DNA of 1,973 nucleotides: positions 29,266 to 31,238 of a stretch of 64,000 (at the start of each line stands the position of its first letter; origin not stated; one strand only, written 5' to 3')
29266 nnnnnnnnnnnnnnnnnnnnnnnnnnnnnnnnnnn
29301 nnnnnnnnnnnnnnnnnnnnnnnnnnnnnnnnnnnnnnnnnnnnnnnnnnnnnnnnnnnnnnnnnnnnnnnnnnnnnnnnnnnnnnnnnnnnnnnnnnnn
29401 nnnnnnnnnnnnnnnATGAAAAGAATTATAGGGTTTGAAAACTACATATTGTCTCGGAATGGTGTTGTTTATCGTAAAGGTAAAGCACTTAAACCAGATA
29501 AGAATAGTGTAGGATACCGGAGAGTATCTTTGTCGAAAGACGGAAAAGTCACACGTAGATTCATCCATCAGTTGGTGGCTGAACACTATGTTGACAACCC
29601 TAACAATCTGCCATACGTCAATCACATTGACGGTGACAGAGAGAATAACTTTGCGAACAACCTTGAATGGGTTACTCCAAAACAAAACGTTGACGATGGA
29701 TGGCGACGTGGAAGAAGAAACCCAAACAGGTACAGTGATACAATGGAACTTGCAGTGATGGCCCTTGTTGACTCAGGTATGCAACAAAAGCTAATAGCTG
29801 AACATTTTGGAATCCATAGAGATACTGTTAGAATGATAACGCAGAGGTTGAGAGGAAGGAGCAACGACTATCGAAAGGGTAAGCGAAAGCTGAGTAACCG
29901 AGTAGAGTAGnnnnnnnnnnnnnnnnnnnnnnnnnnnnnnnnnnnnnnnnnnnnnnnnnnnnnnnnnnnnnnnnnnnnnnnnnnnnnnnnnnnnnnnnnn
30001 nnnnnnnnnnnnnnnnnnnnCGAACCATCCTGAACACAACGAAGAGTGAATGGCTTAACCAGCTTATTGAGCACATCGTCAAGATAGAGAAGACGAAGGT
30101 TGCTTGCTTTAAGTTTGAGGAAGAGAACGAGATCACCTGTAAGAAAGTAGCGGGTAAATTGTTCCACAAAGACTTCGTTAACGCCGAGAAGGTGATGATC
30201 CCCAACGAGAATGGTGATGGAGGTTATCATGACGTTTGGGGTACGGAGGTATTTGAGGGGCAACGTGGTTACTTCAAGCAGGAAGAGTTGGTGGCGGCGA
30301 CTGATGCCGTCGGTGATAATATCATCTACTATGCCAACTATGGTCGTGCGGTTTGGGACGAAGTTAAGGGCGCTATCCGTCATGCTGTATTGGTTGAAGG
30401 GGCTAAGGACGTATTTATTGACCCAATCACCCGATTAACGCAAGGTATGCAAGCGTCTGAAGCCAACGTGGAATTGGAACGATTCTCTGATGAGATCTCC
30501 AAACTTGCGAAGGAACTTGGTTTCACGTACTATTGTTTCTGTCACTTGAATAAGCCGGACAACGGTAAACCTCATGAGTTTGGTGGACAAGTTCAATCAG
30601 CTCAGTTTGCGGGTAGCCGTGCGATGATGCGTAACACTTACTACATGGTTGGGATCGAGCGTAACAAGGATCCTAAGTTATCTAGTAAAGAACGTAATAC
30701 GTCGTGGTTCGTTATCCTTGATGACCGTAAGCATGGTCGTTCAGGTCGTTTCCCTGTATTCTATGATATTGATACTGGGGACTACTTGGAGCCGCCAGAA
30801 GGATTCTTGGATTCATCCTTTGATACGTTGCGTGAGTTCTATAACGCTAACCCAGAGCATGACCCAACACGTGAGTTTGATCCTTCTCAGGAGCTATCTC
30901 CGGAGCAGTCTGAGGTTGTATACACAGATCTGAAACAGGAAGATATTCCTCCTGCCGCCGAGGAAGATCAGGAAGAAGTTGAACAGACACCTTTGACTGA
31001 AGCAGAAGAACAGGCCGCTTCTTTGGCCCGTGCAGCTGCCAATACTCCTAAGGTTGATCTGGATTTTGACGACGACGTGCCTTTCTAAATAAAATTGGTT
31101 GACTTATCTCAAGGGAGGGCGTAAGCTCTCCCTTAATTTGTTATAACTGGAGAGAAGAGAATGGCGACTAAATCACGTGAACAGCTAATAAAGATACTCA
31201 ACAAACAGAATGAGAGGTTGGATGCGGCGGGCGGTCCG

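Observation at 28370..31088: Group I intron with an HNH homing endonuclease splits the primase-helicase gene inside the Walker A (P-loop) codons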

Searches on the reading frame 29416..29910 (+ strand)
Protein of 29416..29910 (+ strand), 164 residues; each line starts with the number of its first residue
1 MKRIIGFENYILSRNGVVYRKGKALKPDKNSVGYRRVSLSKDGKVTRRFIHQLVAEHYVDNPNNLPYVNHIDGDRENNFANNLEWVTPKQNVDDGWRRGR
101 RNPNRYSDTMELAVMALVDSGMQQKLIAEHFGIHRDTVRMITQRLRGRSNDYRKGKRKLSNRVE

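Call 5: search_protein_families(library=pfam, proteins=[window:29416-29910:+], max_evalue=0.01)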
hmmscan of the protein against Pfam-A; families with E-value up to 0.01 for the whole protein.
window:29416-29910:+ (164 aa): 2 families
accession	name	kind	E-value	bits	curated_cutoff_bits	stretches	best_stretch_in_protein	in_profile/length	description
PF13392.12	HNH_3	-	1e-05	25.5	24.8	1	51-92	4-45/46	HNH endonuclease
PF13518.12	HTH_28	-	0.00026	21.4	25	1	113-147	4-38/52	Helix-turn-helix domain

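Call 35: find_related_loci(query=window:29416-29907:+, collection=viral_contigs, flank=1500)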
Query window:29416-29907:+ (164 aa) in viral_contigs; peptide patterns used: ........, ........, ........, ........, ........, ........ (x = any residue, [..] = any of these).
2 stretches matched a pattern, but none encodes a relative of the query by tblastn (E <= 1e-3).

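Call 36: search_solved_structures(query=window:29416-29907:+, max_evalue=0.1, show_alignments=1)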
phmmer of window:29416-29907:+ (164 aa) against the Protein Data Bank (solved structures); distinct sequences matched with E-value up to 0.1: 1.
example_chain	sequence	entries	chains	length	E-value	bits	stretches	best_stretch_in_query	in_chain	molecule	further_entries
1u3e_M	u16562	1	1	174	1.7e-15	60.6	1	2-108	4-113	HNH homing endonuclease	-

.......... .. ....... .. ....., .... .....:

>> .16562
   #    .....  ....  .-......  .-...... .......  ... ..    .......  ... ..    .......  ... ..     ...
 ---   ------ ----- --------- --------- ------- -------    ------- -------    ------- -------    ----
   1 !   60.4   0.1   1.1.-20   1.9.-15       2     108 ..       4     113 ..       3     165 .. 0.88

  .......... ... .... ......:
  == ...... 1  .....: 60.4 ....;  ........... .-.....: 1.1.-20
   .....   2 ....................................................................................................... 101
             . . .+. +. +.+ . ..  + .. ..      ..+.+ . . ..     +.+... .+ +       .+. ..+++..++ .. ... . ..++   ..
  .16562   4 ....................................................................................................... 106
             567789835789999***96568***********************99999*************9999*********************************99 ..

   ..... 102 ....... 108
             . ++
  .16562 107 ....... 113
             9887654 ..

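Call 37: search_protein_families(library=phrogs, proteins=[window:29416-29907:+])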
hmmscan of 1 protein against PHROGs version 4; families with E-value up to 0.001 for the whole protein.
window:29416-29907:+ (164 aa): 11 families
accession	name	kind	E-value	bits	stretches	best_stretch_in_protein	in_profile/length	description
phrog_59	-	DNA, RNA and nucleotide metabolism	6.2e-43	148.7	1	1-153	140-278/423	HNH endonuclease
phrog_959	-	DNA, RNA and nucleotide metabolism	6.9e-30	104.6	1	2-108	9-119/138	HNH endonuclease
phrog_1492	-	DNA, RNA and nucleotide metabolism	1.3e-19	71.7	1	14-102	77-166/414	HNH endonuclease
phrog_37683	-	unknown function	7.1e-16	59.1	1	7-94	118-207/279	-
phrog_99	-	DNA, RNA and nucleotide metabolism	4.2e-08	34.3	1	9-91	119-201/383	HNH endonuclease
phrog_826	-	DNA, RNA and nucleotide metabolism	6.1e-07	30.3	1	30-102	93-161/281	HNH endonuclease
phrog_7545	-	DNA, RNA and nucleotide metabolism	7.1e-06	27.3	0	28-89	62-127/160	HNH endonuclease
phrog_3855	-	DNA, RNA and nucleotide metabolism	0.00015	23.2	1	104-146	63-104/115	HTH DNA binding protein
phrog_4578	-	DNA, RNA and nucleotide metabolism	0.00076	20.4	0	44-92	10-56/130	HNH endonuclease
phrog_15471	-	DNA, RNA and nucleotide metabolism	0.00089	20.1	0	30-89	14-74/183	HNH endonuclease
phrog_17657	-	DNA, RNA and nucleotide metabolism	0.00097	20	0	11-88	80-167/168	HNH endonuclease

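Call 61: find_encoding_contigs(protein=window:29416-29907:+, flank=3000, max_places=6)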
Protein window:29416-29907:+ (164 aa): 24 contigs read that carry it; 5 places shown.
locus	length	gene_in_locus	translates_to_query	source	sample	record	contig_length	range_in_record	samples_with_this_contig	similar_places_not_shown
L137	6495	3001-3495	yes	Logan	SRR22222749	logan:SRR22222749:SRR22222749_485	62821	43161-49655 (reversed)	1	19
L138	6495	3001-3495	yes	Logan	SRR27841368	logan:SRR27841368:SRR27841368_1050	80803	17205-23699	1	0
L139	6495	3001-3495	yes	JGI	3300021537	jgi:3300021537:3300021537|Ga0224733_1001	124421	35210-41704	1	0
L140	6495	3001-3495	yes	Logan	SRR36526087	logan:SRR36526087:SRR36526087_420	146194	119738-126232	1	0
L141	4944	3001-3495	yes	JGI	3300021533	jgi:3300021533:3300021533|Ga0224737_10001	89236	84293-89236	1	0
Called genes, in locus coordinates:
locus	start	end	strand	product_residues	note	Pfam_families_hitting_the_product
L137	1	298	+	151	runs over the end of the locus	PF24116:DUF7390 (faint)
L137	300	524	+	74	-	-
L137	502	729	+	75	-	PF23835:DUF7205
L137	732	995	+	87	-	-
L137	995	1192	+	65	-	-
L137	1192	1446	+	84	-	-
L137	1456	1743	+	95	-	-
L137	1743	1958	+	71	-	-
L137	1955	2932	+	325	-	-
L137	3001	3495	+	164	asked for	-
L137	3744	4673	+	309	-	PF13481:AAA_25 (weak)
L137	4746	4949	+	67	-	-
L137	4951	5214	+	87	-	-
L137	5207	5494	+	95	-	-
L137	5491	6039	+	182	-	-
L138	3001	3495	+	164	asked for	-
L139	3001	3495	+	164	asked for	-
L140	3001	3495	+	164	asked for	-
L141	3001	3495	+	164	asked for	-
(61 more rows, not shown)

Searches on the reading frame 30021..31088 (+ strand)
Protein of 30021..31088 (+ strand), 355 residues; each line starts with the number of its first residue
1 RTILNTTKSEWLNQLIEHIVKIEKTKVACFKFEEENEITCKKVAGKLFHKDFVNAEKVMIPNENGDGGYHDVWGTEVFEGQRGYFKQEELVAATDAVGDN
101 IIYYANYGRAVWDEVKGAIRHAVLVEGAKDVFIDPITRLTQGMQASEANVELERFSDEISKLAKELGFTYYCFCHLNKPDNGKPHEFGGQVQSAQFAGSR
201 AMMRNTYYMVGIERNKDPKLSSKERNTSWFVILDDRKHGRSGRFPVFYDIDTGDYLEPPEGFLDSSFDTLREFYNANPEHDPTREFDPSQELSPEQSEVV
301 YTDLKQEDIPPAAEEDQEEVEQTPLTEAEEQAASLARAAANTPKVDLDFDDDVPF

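Call 5: search_protein_families(library=pfam, proteins=[window:30021-31088:+], max_evalue=0.01)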
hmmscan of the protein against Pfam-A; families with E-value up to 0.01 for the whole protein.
window:30021-31088:+ (355 aa): 2 families
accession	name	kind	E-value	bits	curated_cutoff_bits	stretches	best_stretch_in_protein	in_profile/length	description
PF13481.12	AAA_25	-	9.4e-06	25.8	27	1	88-180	102-194/195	AAA domain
PF03796.21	DnaB_C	-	0.0058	16.5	27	0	88-244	90-242/255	DnaB-like helicase C terminal domain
